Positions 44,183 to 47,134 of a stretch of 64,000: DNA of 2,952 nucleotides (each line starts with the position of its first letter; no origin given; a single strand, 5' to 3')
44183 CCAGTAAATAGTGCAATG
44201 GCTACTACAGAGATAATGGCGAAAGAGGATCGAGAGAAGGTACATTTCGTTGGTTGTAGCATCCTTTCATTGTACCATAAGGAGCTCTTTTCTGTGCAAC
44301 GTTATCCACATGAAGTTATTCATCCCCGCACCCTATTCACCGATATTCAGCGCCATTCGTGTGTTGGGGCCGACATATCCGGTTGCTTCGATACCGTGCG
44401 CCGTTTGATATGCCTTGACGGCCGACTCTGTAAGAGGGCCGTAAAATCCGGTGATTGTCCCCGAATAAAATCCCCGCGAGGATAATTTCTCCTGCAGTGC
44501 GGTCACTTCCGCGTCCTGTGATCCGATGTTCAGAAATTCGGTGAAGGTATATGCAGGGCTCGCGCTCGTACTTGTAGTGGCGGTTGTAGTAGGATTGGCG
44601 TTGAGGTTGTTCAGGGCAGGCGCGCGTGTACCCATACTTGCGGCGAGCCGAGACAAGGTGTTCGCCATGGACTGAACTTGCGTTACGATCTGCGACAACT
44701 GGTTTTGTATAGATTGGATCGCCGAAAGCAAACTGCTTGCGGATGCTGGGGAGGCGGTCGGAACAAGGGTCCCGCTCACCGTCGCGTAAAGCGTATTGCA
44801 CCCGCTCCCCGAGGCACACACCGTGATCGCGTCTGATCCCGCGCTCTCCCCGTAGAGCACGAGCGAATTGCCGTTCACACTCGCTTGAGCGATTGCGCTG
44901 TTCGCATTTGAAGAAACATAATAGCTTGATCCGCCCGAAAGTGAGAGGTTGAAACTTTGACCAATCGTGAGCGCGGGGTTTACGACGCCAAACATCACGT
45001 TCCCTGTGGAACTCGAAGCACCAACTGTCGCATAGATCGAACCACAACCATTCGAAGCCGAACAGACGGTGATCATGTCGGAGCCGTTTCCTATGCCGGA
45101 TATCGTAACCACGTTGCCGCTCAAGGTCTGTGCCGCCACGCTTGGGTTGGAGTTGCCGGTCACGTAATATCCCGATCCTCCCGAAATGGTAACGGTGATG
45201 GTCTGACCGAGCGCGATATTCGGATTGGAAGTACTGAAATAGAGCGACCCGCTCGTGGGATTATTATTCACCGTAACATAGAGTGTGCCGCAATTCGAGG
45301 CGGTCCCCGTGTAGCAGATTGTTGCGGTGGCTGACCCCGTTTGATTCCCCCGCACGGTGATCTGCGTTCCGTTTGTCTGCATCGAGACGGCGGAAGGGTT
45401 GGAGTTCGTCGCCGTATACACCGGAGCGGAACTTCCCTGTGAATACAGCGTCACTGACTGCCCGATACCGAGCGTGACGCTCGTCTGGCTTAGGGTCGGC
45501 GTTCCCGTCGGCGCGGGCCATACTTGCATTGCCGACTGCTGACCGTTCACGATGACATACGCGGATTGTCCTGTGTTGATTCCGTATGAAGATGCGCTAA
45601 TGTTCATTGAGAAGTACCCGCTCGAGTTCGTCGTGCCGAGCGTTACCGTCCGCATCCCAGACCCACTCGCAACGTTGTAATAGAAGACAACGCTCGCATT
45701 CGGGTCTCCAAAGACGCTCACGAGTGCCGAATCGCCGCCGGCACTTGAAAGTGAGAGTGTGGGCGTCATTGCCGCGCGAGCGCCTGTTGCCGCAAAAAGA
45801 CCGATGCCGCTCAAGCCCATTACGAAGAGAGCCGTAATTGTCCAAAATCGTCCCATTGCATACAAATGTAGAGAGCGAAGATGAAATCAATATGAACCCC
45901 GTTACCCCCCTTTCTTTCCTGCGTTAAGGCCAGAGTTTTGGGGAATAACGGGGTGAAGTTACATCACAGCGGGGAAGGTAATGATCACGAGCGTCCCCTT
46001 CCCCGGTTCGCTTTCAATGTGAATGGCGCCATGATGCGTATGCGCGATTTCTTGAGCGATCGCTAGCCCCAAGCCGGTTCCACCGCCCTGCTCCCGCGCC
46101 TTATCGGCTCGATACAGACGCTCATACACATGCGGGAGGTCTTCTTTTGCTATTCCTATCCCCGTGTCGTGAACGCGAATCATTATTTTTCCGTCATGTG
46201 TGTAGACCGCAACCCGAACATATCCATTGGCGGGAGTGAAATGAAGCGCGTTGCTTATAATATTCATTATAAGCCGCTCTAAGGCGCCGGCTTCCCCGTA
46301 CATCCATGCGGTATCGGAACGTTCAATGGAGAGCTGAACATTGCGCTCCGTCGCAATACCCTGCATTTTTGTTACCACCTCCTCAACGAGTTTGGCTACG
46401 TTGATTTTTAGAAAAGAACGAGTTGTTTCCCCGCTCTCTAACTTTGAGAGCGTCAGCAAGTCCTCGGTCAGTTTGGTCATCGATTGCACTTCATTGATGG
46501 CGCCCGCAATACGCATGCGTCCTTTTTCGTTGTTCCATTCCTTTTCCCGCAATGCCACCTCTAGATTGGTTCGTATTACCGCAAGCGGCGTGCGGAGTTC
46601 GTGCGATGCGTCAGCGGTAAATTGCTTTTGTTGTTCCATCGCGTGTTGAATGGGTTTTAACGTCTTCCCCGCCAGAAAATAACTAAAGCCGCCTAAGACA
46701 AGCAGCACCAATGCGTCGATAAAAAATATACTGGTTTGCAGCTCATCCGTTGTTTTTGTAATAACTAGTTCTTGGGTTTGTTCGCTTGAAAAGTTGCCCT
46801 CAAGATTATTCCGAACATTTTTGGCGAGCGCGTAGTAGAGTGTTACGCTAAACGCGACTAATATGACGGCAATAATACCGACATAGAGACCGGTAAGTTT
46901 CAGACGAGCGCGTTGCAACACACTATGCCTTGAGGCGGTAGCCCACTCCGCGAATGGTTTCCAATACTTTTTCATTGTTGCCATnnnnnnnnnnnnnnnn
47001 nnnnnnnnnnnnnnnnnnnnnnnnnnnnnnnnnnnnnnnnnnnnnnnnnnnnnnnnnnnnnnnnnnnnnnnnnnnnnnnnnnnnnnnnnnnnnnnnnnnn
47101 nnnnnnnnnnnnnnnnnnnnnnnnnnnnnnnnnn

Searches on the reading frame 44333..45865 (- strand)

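Call 79: search_protein_families(library=pfam, proteins=[window:44333-45865:-], max_evalue=0.0001)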
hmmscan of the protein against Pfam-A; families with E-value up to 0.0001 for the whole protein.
window:44333-45865:- (510 aa): 1 family
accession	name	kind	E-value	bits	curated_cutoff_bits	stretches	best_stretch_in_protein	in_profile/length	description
PF01471.23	PG_binding_1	-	1.1e-18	67.6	23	1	451-506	2-57/57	Putative peptidoglycan binding domain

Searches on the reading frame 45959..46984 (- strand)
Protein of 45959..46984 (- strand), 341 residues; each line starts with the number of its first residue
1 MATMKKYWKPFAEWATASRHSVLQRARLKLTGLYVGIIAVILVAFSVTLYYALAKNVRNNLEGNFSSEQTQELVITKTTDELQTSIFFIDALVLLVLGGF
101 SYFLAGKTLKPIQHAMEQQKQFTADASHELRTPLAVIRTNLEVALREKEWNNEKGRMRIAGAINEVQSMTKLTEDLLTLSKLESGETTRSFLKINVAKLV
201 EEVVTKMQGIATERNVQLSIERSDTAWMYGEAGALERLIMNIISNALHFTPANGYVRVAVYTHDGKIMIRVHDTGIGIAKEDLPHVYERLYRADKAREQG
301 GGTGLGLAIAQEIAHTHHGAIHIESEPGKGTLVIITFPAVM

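Call 79: search_protein_families(library=pfam, proteins=[window:45959-46984:-], max_evalue=0.0001)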
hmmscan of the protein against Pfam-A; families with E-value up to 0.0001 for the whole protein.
window:45959-46984:- (341 aa): 2 families
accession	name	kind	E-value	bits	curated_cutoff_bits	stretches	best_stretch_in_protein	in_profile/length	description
PF02518.31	HATPase_c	-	6.5e-28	97.8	26.4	1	233-339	4-109/111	Histidine kinase-, DNA gyrase B-, and HSP90-like ATPase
PF00512.31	HisKA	-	5.7e-17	62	26.9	1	119-185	2-66/66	His Kinase A (phospho-acceptor) domain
